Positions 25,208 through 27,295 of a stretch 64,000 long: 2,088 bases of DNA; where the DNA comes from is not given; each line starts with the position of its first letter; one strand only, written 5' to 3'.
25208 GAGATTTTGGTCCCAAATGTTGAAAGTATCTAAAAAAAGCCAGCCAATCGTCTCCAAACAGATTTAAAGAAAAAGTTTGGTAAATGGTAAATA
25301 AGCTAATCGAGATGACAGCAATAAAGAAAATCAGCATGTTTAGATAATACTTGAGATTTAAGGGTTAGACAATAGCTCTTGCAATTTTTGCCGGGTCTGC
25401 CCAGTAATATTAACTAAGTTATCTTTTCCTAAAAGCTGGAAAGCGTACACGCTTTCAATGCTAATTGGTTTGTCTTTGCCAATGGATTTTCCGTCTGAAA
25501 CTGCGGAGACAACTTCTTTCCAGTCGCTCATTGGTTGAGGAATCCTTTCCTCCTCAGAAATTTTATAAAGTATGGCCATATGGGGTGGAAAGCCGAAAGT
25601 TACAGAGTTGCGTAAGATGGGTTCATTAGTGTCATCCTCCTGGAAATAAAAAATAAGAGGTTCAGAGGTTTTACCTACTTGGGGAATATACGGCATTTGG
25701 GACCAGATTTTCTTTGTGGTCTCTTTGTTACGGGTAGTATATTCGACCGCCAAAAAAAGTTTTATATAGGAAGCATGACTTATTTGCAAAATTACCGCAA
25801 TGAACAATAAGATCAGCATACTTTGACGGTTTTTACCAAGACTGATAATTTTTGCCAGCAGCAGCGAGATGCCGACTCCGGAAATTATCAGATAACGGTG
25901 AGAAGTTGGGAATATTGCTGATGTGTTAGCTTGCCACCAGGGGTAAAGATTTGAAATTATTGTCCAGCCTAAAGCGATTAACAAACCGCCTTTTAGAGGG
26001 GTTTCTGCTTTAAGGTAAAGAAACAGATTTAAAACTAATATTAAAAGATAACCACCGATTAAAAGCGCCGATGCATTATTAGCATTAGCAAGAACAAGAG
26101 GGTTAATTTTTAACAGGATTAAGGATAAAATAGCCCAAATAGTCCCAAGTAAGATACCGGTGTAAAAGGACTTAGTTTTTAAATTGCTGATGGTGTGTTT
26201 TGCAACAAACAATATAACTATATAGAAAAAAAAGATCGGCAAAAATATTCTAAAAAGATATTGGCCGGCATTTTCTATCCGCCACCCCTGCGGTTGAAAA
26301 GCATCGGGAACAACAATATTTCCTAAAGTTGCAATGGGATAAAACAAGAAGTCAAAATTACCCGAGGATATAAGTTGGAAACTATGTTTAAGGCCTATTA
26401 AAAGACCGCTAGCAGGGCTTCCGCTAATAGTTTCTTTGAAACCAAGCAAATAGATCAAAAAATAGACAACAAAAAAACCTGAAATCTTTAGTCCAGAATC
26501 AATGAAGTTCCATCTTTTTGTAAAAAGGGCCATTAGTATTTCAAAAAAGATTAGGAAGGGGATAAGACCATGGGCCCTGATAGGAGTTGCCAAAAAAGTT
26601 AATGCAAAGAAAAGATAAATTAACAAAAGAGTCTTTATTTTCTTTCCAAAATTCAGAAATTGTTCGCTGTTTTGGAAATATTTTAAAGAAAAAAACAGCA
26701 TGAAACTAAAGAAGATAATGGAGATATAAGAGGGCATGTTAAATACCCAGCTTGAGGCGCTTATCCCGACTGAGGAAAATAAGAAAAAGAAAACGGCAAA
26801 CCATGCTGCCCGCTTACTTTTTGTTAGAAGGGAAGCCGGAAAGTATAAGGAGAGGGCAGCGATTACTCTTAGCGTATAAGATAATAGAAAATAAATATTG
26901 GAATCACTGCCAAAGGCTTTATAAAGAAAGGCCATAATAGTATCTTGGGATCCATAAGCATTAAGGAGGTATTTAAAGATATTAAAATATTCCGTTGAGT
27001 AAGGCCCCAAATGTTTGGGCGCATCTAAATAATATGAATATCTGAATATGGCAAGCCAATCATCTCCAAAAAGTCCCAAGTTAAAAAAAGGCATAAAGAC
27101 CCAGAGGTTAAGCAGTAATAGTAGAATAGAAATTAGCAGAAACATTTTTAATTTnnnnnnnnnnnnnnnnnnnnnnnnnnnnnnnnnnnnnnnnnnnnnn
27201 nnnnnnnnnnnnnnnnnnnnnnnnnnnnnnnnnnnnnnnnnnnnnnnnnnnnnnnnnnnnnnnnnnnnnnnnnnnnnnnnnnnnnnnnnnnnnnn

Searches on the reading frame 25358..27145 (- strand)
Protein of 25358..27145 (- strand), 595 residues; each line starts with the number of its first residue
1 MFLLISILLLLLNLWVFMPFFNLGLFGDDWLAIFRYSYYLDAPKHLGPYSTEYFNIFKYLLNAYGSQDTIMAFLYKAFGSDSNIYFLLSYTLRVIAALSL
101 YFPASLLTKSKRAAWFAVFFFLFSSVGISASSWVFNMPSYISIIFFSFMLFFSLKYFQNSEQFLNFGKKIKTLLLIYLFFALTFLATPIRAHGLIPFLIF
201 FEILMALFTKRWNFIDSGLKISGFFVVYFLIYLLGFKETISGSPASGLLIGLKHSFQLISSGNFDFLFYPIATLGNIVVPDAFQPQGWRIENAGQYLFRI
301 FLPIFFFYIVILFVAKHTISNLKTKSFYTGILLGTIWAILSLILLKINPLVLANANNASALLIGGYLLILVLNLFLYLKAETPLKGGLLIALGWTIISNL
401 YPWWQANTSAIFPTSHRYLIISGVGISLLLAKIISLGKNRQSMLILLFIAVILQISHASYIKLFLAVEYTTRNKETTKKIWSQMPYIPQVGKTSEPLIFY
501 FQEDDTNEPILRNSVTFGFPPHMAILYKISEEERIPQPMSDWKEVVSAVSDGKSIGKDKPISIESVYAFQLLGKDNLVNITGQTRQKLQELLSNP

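Call 4: search_protein_families(library=pfam, proteins=[window:25358-27145:-], max_evalue=0.01)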
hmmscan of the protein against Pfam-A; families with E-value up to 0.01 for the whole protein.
window:25358-27145:- (595 aa): 0 families

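Call 5: search_protein_families(library=ncbifam, proteins=[window:25358-27145:-], max_evalue=0.01)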
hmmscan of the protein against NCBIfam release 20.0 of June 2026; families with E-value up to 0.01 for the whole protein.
window:25358-27145:- (595 aa): 0 families

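Call 33: find_homologous_proteins(query=window:25358-27145:-, max_evalue=0.00001)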
Query window:25358-27145:- (595 aa): 106 proteins with E <= 0.00001 among 8000 candidates.
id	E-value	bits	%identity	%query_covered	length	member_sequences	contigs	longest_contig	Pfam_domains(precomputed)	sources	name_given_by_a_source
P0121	0.0e+0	1264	100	97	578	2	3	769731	-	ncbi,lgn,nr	ncbi:hypothetical protein HYU45_02535 [Candidatus Daviesbacteria bacterium]|nr:hypothetical protein 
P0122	3.8e-285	965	76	97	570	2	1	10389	-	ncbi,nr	ncbi:hypothetical protein HYW43_01025 [Candidatus Daviesbacteria bacterium]|nr:hypothetical protein 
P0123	2.5e-266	903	70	98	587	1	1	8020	-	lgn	-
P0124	1.5e-254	864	67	100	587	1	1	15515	-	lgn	-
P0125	8.6e-232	789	62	100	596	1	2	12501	-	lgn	-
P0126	2.9e-222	758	61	96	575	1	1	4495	-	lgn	-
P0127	1.1e-218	746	61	96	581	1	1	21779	-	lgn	-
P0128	8.7e-218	743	60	98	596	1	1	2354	-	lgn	-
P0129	1.3e-215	736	59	97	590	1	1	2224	-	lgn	-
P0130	1.2e-204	699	57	98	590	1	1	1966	PF13231.13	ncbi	-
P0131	4.5e-197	674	54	97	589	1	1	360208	PF13231.13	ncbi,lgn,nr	ncbi:MAG: hypothetical protein Q8P92_01995 [Candidatus Daviesbacteria bacterium]|nr:hypothetical pro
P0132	2.8e-193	662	56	97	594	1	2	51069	-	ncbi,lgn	-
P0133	9.8e-190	650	54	96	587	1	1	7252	-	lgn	-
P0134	1.6e-188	646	53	97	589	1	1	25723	-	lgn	-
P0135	3.4e-187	642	53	97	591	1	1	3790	-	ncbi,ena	-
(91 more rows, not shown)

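Call 35: search_solved_structures(query=A2, max_evalue=10)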
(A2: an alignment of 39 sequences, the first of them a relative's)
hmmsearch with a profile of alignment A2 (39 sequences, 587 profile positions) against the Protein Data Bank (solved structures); distinct sequences matched with E-value up to 10: 1.
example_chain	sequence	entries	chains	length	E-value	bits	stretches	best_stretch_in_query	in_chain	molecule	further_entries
6z16_G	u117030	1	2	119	0.19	13.3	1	309-391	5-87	Multisubunit Na+/H+ antiporter, G subunit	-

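Call 45: predict_structure(alignment_id=A2)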
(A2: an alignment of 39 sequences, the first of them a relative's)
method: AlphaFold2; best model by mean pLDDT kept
length: 578 residues; sequences in the alignment: 39
mean_pLDDT: 89.0   pTM: 0.89
mean pLDDT of the five models: 89.0, 88.2, 87.2, 86.7, 84.3
residues with pLDDT >= 90: 341; 70-90: 202; 50-70: 32; < 50: 3
segments of 3 or more residues with pLDDT < 50: 31-33
pLDDT, mean of each block of 10 residues (from residue 1): 84 86 59 58 84 89 90 96 97 96 96 89 97 93 69 91 94 86 90 77 88 83 67 86 88 95 90 91 95 97 94 97 92 89 97 96 86 95 80 86 95 97 96 96 93 90 90 88 88 85 90 85 94 90 93 91 96 86
secondary structure, 60 per line:
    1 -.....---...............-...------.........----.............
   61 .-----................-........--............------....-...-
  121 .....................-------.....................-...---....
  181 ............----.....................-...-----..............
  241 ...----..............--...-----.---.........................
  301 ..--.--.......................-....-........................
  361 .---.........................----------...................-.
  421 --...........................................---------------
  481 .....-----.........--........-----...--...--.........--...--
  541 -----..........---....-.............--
elements in order: H2-5 H10-24 H35-43 H48-61 H67-82 H84-91 H94-105 H112-115 H121-141 H149-169 H177-192 H197-217 H227-243 H248-261 H276-301 H308-330 H332-335 H338-360 H365-389 H400-418 H423-455 H457-465 E481-485 H491-499 H502-509 E520-522 H525-533 E549-555 E559-562 H564-576

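Call 47: fold_search(model_id=the predicted structure, library=pdb)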
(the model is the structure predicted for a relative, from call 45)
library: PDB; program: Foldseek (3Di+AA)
matches with E <= 10: 530; with E <= 0.001: 5
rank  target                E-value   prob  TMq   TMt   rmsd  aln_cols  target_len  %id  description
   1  7e9s_A                1.5e-04  1.00  0.39  0.29  12.4       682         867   12  Archaeal oligosaccharyltransferase AglB from Archaeoglobus fulgidus in complex with an inhibitory peptide and a dolich (released 2021-09-08)
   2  5ezm                  3.3e-04  1.00  0.29  0.31  15.2       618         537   13  Crystal Structure of ArnT from Cupriavidus metallidurans in the apo state (released 2016-02-17)
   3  3waj                  7.2e-04  1.00  0.44  0.33  14.5       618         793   13  Crystal structure of the Archaeoglobus fulgidus oligosaccharyltransferase (O29867_ARCFU) complex with Zn and sulfate (released 2013-10-30)
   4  8age_A                7.5e-04  1.00  0.27  0.25  15.6       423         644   14  Structure of yeast oligosaccharylransferase complex with acceptor peptide bound (released 2022-12-07)
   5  5f15                  7.9e-04  1.00  0.30  0.32  15.7       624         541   11  Crystal Structure of ArnT from Cupriavidus metallidurans bound to Undecaprenyl phosphate (released 2016-02-17)
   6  7zli_A                1.1e-03  1.00  0.38  0.35  14.5       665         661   11  Cryo-EM structure of C-mannosyltransferase CeDPY19, in complex with Dol25-P-Man and bound to CMT2-Fab and anti-Fab nan (released 2023-01-11)
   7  8agc_A                1.2e-03  1.00  0.39  0.33  16.7       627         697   14  Structure of yeast oligosaccharylransferase complex with lipid-linked oligosaccharide and non-acceptor peptide bound (released 2022-12-07)
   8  7zlg_A                1.6e-03  1.00  0.38  0.34  14.8       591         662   11  Cryo-EM structure of C-mannosyltransferase CeDPY19, in complex with acceptor peptide and bound to CMT2-Fab and anti-Fa (released 2023-01-11)
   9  5gmy_A                2.3e-03  0.99  0.32  0.24  15.8       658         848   14  Crystal structure of the Archaeoglobus fulgidus oligosaccharyltransferase (O29867_ARCFU) tethered with an acceptor pep (released 2017-02-01)
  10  6vyh_A                3.0e-03  0.82  0.16  0.19  25.1       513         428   12  Cryo-EM structure of SLC40/ferroportin in complex with Fab (released 2020-11-11)
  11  5ogl_A                3.7e-03  1.00  0.37  0.32  13.4       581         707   12  Structure of bacterial oligosaccharyltransferase PglB in complex with an acceptor peptide and an lipid-linked oligosac (released 2017-10-25)
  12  4zow                  8.9e-03  0.54  0.14  0.18  21.0       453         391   14  Crystal structure of E. coli multidrug transporter MdfA in complex with chloramphenicol (released 2015-08-19)
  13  8dl8_A                9.3e-03  0.47  0.14  0.16  23.6       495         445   11  Cryo-EM structure of human ferroportin/slc40 bound to Co2+ in nanodisc (released 2022-12-07)
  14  7zlh_A                9.7e-03  0.98  0.31  0.28  17.3       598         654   11  Cryo-EM structure of C-mannosyltransferase CeDPY19, in apo state, bound to CMT2-Fab and anti-Fab nanobody (released 2023-01-11)
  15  6w4s_F                1.1e-02  0.54  0.14  0.18  23.7       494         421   14  Structure of apo human ferroportin in lipid nanodisc (released 2020-09-09)
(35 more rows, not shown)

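Call 62: find_encoding_contigs(protein=P0131, flank=10000, max_places=2)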
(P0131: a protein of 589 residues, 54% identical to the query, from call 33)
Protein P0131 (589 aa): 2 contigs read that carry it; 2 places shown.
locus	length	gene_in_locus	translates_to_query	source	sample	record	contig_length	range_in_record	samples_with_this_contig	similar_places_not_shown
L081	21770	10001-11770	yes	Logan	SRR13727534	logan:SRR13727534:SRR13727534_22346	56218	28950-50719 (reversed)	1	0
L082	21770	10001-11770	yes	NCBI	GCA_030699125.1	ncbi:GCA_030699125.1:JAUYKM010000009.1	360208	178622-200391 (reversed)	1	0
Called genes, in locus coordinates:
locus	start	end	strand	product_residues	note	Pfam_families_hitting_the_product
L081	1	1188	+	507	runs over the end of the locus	-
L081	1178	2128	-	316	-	PF01073:3Beta_HSD, PF01370:Epimerase, PF02719:Polysacc_synt_2, PF04321:RmlD_sub_bind, PF07993:NAD_binding_4, PF13460:NAD_binding_10 (weak), PF16363:GDP_Man_Dehyd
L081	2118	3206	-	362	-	PF00155:Aminotran_1_2, PF01041:DegT_DnrJ_EryC1, PF00266:Aminotran_5, PF01053:Cys_Met_Meta_PP (weak), PF01212:Beta_elim_lyase (weak)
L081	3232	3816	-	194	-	-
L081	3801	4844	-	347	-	PF01408:GFO_IDH_MocA, PF22725:GFO_IDH_MocA_C3, PF02894:GFO_IDH_MocA_C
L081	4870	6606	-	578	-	PF02543:Carbam_trans_N, PF16861:Carbam_trans_C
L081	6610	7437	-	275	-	PF01209:Ubie_methyltran, PF02353:CMAS, PF08003:Methyltransf_9, PF13489:Methyltransf_23, PF07021:MetW, PF13847:Methyltransf_31, PF08241:Methyltransf_11, PF08242:Methyltransf_12, +3 more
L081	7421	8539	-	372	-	PF13439:Glyco_transf_4, PF13579:Glyco_trans_4_4 (faint), PF00534:Glycos_transf_1, PF13692:Glyco_trans_1_4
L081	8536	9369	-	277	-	PF00535:Glycos_transf_2, PF10111:Glyco_tranf_2_2, PF13641:Glyco_tranf_2_3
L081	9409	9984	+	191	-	PF13489:Methyltransf_23, PF07021:MetW (weak), PF13649:Methyltransf_25 (faint), PF08241:Methyltransf_11 (faint)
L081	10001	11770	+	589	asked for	PF13231:PMT_2 (weak)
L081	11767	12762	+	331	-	PF01073:3Beta_HSD, PF01370:Epimerase, PF04321:RmlD_sub_bind, PF07993:NAD_binding_4, PF13460:NAD_binding_10, PF16363:GDP_Man_Dehyd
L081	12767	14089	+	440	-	PF01168:Ala_racemase_N (weak), PF02784:Orn_Arg_deC_N, PF00278:Orn_DAP_Arg_deC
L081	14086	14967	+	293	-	PF01209:Ubie_methyltran, PF08241:Methyltransf_11, PF08242:Methyltransf_12, PF13649:Methyltransf_25, PF13847:Methyltransf_31, PF13489:Methyltransf_23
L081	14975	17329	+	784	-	-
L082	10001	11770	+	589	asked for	PF13231:PMT_2 (weak)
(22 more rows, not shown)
